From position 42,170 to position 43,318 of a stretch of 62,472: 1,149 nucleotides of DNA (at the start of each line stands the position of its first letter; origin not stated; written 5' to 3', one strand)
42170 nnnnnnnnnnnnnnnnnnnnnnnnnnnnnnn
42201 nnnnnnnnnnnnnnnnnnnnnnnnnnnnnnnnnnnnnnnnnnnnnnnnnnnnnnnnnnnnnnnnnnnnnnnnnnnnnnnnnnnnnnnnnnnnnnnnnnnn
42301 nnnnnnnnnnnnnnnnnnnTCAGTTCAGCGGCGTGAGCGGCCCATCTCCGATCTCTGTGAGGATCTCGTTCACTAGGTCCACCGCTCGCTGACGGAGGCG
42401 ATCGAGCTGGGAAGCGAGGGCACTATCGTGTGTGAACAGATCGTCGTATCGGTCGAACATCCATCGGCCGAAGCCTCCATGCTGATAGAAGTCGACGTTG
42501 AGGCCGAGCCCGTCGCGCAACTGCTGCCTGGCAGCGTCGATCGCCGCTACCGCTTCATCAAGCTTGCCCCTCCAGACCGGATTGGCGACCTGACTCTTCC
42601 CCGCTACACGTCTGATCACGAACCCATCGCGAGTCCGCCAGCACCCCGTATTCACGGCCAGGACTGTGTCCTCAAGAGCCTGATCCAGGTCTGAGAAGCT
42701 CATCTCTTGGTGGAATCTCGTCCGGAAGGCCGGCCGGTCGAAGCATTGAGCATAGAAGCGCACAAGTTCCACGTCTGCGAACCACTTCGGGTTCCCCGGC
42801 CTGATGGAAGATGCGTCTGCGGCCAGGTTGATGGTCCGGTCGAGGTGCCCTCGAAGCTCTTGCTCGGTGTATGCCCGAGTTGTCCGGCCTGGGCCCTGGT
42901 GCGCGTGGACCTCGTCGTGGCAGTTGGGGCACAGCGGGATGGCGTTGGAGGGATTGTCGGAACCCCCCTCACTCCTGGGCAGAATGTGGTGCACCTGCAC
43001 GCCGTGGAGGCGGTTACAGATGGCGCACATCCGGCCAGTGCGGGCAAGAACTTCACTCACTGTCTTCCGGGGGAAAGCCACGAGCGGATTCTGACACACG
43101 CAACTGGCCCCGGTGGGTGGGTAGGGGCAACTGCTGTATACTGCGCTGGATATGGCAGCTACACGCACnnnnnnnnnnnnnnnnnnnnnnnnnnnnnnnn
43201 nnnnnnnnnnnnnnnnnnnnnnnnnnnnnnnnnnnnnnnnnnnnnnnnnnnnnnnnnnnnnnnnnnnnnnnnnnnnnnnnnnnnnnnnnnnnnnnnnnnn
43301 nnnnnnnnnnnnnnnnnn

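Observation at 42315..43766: Selfish-looking three-gene cassette (HNH protein plus divergent RHH/PIN pair) inserted exactly between sufB and sufD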

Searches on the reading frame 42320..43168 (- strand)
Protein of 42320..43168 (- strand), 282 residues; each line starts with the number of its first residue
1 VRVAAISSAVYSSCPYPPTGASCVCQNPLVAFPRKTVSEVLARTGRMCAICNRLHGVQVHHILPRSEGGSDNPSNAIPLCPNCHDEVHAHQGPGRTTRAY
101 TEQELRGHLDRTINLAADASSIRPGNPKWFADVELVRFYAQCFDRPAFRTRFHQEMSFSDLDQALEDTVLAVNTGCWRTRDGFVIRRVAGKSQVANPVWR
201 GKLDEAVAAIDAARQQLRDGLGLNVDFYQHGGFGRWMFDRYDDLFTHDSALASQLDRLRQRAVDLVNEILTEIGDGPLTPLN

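Call 4: search_protein_families(library=pfam, proteins=[window:42320-43168:-], max_evalue=0.01)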
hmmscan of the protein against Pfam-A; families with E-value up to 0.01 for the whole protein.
window:42320-43168:- (282 aa): 3 families
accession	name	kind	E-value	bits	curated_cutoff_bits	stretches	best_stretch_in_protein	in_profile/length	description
PF01844.29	HNH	-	9.4e-10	38.9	21.4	1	48-89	1-46/47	HNH endonuclease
PF14279.12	HNH_5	-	4.1e-05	23.9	27.5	1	48-88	1-44/56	HNH endonuclease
PF13391.12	HNH_2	-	7.1e-05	23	21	1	48-85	1-56/66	HNH endonuclease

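Call 8: find_homologous_proteins(query=window:42320-43168:-, max_evalue=0.001)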
Query window:42320-43168:- (282 aa): 126 proteins with E <= 0.001 among 2232 candidates; the best 120 are listed.
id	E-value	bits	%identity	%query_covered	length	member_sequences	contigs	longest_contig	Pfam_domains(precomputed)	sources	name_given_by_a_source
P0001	2.8e-105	370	64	90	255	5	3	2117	PF01844.30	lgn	-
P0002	1.4e-102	361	68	83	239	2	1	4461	PF01844.30,PF14279.13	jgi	-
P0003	7.3e-100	352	63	89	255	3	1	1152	PF01844.30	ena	-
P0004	1.3e-99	351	66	83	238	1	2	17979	PF01844.30,PF14279.13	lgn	-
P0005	2.1e-99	350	63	90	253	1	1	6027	PF01844.30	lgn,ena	-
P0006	5.4e-98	346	64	84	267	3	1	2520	PF01844.30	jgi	-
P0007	1.3e-96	341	63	89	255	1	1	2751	PF01844.30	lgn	-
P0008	3.1e-96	340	61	88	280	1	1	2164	PF01844.30,PF14279.13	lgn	-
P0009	5.0e-95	336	64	83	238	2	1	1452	PF01844.30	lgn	-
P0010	5.0e-94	333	59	88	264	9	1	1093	PF13391.13,PF01844.30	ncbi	-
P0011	7.3e-94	332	60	87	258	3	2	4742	PF01844.30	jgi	jgi:hypothetical protein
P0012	2.5e-93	331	57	91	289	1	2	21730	PF01844.30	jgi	jgi:HNH endonuclease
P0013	2.3e-92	327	59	89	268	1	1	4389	PF01844.30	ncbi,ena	-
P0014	2.7e-91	324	59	89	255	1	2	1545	PF01844.30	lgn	-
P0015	6.8e-91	323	62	84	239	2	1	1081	PF01844.30,PF14279.13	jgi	jgi:HNH endonuclease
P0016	9.0e-91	322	62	84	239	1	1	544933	PF01844.30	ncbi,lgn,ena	-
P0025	1.9e-88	314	57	87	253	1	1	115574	PF13391.13,PF01844.30,PF14279.13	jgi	jgi:hypothetical protein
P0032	1.3e-85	305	56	88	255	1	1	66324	PF01844.30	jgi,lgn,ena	-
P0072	1.3e-71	259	49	88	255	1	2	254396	PF01844.30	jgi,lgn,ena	jgi:hypothetical protein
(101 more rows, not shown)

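Call 9: find_encoding_contigs(protein=P0016, flank=6000, max_places=3)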
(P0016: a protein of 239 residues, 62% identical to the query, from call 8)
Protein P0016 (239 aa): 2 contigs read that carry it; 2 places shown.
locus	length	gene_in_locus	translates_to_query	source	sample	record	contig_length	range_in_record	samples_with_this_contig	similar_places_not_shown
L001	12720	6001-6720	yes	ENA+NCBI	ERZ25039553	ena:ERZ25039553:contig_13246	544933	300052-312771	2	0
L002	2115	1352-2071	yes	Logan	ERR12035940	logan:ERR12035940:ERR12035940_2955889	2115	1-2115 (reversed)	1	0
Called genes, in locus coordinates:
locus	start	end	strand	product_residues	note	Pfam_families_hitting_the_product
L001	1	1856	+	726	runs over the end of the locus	PF03699:UPF0182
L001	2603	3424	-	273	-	-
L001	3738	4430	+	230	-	-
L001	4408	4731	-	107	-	-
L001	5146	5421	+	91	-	-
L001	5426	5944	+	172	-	-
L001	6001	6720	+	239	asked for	PF01844:HNH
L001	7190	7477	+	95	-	-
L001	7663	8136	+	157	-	-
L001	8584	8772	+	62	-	-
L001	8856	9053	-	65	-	-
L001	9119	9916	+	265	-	-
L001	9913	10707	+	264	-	PF01381:HTH_3 (faint)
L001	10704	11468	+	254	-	-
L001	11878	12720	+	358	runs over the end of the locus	PF10137:CAP12-PCTIR_TIR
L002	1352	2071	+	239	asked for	PF01844:HNH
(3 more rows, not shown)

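Call 10: find_encoding_contigs(protein=P0004, flank=6000, max_places=3)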
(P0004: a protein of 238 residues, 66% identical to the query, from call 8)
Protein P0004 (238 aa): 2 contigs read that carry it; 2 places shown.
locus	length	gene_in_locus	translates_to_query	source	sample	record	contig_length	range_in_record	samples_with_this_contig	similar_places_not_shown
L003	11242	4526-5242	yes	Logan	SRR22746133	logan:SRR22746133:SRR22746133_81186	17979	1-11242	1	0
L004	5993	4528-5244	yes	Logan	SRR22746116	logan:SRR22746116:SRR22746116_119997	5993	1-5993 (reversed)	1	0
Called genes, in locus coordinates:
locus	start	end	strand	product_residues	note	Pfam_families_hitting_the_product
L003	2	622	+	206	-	?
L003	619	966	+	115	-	PF12728:HTH_17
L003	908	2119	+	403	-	PF26003:Integrase_N_phage, PF14659:Phage_int_SAM_3, PF00589:Phage_integrase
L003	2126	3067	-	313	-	PF04471:Mrr_cat (weak)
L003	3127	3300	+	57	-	-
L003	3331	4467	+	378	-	PF04313:HSDR_N (faint), PF18755:RAMA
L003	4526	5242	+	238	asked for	PF01844:HNH, PF14279:HNH_5 (weak)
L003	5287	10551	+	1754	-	PF00270:DEAD, PF00271:Helicase_C, PF09369:MZB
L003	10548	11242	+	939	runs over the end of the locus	PF00176:SNF2-rel_dom, PF00270:DEAD (weak), PF04851:ResIII (weak), PF00271:Helicase_C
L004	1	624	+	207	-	?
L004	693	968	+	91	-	PF12728:HTH_17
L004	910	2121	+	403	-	PF26003:Integrase_N_phage, PF14659:Phage_int_SAM_3, PF00589:Phage_integrase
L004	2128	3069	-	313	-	PF04471:Mrr_cat (weak)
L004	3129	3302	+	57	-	-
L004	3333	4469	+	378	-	PF04313:HSDR_N (faint), PF18755:RAMA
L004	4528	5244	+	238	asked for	PF01844:HNH, PF14279:HNH_5 (weak)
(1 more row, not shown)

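Call 11: find_encoding_contigs(protein=P0012, flank=6000, max_places=3)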
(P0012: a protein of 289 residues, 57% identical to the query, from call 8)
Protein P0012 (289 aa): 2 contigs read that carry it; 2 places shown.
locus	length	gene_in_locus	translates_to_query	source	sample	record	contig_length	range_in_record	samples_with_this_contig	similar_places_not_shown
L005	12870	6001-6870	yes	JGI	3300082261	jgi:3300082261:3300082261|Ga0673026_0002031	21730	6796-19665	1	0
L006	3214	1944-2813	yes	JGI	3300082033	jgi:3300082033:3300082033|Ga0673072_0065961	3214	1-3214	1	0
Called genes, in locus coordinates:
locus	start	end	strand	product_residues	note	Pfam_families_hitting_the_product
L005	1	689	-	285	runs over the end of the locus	-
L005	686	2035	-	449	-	PF13476:AAA_23 (weak), PF13555:AAA_29 (weak), PF00005:ABC_tran (faint), PF13175:AAA_15 (weak), PF13304:AAA_21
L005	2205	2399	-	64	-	-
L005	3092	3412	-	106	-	-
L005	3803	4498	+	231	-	-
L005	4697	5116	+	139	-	-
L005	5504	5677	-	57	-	-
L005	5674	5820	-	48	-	-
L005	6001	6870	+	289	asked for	PF01844:HNH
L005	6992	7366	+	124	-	PF12840:HTH_20 (weak), PF01022:HTH_5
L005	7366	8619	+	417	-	PF03773:ArsP_1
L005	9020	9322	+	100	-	PF12840:HTH_20, PF01022:HTH_5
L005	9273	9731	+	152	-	PF00903:Glyoxalase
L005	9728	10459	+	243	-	-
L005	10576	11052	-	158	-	PF09851:SHOCT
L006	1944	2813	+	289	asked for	PF01844:HNH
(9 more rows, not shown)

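Call 22: search_protein_families(library=padloc, proteins=[window:42320-43168:-], max_evalue=0.01)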
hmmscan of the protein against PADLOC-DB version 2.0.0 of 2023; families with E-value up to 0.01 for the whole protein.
window:42320-43168:- (282 aa): 7 families
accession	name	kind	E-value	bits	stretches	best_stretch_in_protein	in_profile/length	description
PDLC03656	mREase_IV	-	2.6e-07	28.7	1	57-89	225-257/277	Type IV methyl-directed restriction enzyme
PDLC02859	DpdF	-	2.7e-07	27.4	1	40-100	2-65/545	DpdF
PDLC04248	PDC-M01B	-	0.00031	18.7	1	39-91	27-82/216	-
PDLC03662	mREase_IV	-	0.00082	16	1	55-85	502-532/560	Type IV methyl-directed restriction enzyme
PDLC04259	PDC-M01B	-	0.0017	16.3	1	41-90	90-141/277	-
PDLC00740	Effector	-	0.0024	14.7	1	66-118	76-125/391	Endonuclease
PDLC04255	PDC-M01B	-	0.0089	13.7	0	38-86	100-150/285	-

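Call 23: search_protein_families(library=ncbifam, proteins=[window:42320-43168:-], max_evalue=0.01)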
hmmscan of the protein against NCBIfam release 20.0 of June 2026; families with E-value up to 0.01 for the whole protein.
window:42320-43168:- (282 aa): 2 families
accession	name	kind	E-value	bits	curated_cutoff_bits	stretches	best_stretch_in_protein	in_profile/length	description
NF040563.1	guided_IscB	equivalog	3e-12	46.3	175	1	39-98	186-246/314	RNA-guided endonuclease IscB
NF058586.1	HNHNucHlpB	equivalog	2.5e-05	24.6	130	1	47-110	8-61/99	HNH nuclease-like protein HlpB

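Call 24: search_protein_families(library=phrogs, proteins=[window:42320-43168:-], max_evalue=0.01)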
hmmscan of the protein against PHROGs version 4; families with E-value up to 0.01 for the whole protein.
window:42320-43168:- (282 aa): 28 families (the best 25 are shown)
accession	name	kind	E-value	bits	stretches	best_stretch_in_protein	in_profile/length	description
phrog_144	-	DNA, RNA and nucleotide metabolism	1.5e-12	48.5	1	35-109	74-153/175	HNH endonuclease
phrog_740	-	DNA, RNA and nucleotide metabolism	1.2e-11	45.2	1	32-90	25-87/332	HNH endonuclease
phrog_589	-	DNA, RNA and nucleotide metabolism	2.3e-11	44.8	1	34-98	80-149/179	HNH endonuclease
phrog_119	-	DNA, RNA and nucleotide metabolism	3.5e-10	40.3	1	38-99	196-266/443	HNH endonuclease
phrog_7370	-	DNA, RNA and nucleotide metabolism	6.5e-10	40.1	1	32-92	28-88/115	HNH endonuclease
phrog_7785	-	DNA, RNA and nucleotide metabolism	4.1e-09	37.6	1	33-90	58-114/147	HNH endonuclease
phrog_32453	-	DNA, RNA and nucleotide metabolism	9.5e-09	36.6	1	39-85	66-112/175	HNH endonuclease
phrog_1271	-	DNA, RNA and nucleotide metabolism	1.8e-08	35.1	1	36-102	257-329/361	HNH endonuclease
phrog_8048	-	DNA, RNA and nucleotide metabolism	3e-08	34.2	1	38-93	169-231/273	HNH endonuclease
phrog_333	-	DNA, RNA and nucleotide metabolism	5.5e-08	34.1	1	36-86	24-77/138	HNH endonuclease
phrog_22514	-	DNA, RNA and nucleotide metabolism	1.2e-07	33.1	1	40-92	61-113/187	HNH endonuclease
phrog_2214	-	DNA, RNA and nucleotide metabolism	1.2e-07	32.2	1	38-86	186-235/429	HNH endonuclease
phrog_15103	-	unknown function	1.5e-07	32.1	1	57-90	224-257/280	-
phrog_6050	-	DNA, RNA and nucleotide metabolism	2.8e-06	27.4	1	39-89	305-359/402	HNH endonuclease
phrog_5718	-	DNA, RNA and nucleotide metabolism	2.4e-05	24.5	1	35-86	118-172/394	HNH endonuclease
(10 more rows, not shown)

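Call 28: find_related_loci(query=A3, collection=viral_contigs, flank=8000)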
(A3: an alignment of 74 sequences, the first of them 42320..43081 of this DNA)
Query A3 (253 aa) in viral_contigs; peptide patterns used: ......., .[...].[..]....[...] (x = any residue, [..] = any of these).
185 stretches matched a pattern; 29 encode a relative of the query (tblastn E <= 1e-3); 29 distinct loci.
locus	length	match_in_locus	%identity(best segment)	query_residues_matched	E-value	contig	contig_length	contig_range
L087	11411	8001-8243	33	1-74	1e-8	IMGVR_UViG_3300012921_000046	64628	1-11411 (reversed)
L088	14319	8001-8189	33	3-61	2e-8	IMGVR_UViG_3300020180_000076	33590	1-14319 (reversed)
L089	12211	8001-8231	33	3-84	1e-6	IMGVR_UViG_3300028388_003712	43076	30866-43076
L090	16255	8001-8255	31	5-81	1e-6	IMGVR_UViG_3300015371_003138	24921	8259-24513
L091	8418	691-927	31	11-80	3e-6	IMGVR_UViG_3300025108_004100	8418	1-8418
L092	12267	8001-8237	31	11-80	3e-6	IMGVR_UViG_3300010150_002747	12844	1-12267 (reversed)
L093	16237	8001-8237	31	11-80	3e-6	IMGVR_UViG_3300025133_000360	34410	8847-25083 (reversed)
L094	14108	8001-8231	35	12-80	4e-6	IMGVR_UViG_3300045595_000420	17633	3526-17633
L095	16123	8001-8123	45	16-59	3e-6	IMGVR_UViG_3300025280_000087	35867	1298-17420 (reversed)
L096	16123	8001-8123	45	16-59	3e-6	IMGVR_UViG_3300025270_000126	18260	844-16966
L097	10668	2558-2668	46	28-59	7e-6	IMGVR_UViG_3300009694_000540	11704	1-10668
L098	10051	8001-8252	31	5-80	1e-5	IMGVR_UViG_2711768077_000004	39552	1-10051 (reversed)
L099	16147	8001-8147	42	5-55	2e-5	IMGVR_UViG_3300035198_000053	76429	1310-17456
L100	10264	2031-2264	33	16-85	2e-5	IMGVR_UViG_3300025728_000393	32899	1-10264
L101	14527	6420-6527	50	28-59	5e-5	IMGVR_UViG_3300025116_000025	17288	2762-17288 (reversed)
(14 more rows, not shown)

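Call 29: find_encoding_contigs(protein=P0025, flank=6000, max_places=2)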
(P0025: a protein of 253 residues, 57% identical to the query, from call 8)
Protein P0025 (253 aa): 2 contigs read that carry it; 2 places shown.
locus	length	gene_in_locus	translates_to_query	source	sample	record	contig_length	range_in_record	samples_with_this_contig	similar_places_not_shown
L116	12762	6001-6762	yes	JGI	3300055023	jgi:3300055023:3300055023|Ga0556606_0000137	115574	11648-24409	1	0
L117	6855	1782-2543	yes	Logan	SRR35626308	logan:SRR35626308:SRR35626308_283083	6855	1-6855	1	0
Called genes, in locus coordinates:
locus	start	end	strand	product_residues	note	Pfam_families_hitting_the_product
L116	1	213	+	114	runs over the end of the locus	-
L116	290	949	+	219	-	-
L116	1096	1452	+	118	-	PF10905:DUF2695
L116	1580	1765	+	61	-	-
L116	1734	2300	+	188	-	-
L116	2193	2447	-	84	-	-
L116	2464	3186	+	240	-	PF10979:DUF2786, PF23771:DUF7168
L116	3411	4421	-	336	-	PF13340:DUF4096, PF01609:DDE_Tnp_1, PF13586:DDE_Tnp_1_2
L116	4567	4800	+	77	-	-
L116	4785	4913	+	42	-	-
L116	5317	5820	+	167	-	-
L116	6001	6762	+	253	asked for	PF01844:HNH, PF13391:HNH_2 (faint), PF14279:HNH_5 (faint)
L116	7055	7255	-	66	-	-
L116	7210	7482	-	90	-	-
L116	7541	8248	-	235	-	-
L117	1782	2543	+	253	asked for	PF01844:HNH, PF13391:HNH_2 (faint), PF14279:HNH_5 (faint)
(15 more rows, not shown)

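Call 30: find_encoding_contigs(protein=P0072, flank=6000, max_places=2)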
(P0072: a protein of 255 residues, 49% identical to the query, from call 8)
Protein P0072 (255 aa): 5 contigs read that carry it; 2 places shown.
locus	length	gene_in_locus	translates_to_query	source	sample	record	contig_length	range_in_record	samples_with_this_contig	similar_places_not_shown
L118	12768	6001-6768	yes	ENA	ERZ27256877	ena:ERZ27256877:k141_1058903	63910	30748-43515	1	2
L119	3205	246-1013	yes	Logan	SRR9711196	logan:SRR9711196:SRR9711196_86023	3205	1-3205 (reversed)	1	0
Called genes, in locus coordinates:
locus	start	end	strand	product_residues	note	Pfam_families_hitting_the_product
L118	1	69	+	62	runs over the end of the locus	-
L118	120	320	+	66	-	-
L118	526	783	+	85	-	-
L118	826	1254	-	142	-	PF13620:CarboxypepD_reg (weak)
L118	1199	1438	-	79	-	PF21344:Zn_ribbon_LysW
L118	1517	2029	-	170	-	PF05163:DinB, PF12867:DinB_2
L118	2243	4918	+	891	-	PF28598:PDH_E1_N, PF00456:Transketolase_N, PF17831:PDH_E1_M, PF22613:Transketolase_C_1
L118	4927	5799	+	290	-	PF01545:Cation_efflux, PF16916:ZT_dimer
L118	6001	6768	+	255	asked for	PF01844:HNH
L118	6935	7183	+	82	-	-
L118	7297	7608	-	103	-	PF15731:MqsA_antitoxin (weak), PF01381:HTH_3 (weak)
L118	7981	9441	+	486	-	PF00657:Lipase_GDSL, PF13472:Lipase_GDSL_2, PF00657:Lipase_GDSL, PF13472:Lipase_GDSL_2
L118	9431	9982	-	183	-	PF05685:Uma2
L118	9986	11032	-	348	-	PF08240:ADH_N, PF16912:Glu_dehyd_C, PF00107:ADH_zinc_N, PF13602:ADH_zinc_N_2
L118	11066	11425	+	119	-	-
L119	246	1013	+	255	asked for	PF01844:HNH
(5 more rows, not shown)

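Call 31: find_encoding_contigs(protein=P0032, flank=6000, max_places=2)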
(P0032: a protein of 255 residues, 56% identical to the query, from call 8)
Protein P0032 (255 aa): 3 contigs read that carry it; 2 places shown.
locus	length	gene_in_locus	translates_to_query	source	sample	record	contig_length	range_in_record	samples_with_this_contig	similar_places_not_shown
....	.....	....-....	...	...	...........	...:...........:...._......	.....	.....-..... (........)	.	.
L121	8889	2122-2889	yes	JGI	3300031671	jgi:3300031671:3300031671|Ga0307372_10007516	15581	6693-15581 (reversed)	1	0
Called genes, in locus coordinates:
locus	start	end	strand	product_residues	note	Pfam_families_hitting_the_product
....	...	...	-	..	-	-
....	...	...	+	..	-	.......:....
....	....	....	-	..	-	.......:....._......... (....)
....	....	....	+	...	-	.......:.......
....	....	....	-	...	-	-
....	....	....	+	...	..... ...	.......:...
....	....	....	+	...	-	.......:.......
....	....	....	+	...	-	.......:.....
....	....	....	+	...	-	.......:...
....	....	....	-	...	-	-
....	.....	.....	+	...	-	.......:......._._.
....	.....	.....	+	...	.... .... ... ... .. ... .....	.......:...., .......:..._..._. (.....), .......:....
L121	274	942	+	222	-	PF10935:DUF2637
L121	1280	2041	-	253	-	-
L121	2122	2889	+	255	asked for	PF01844:HNH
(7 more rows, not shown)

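Call 36: predict_structure(alignment_id=A3)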
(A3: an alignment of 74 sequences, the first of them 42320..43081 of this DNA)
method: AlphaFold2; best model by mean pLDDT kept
length: 253 residues; sequences in the alignment: 74
mean_pLDDT: 87.6   pTM: 0.79
mean pLDDT of the five models: 87.6, 87.2, 87.0, 86.2, 84.6
residues with pLDDT >= 90: 162; 70-90: 58; 50-70: 30; < 50: 3
segments of 3 or more residues with pLDDT < 50: 63-65
pLDDT, mean of each block of 10 residues (from residue 1): 89 94 88 90 94 82 56 92 91 90 96 94 87 94 93 88 92 96 94 72 59 69 95 98 97 86
secondary structure, 60 per line:
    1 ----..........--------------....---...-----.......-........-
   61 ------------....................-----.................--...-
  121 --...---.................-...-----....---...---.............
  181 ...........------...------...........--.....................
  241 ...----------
elements in order: H5-14 E29-32 E47-50 H52-59 H73-92 H98-114 H129-145 E147-149 E155-158 H168-191 H207-217 H220-243
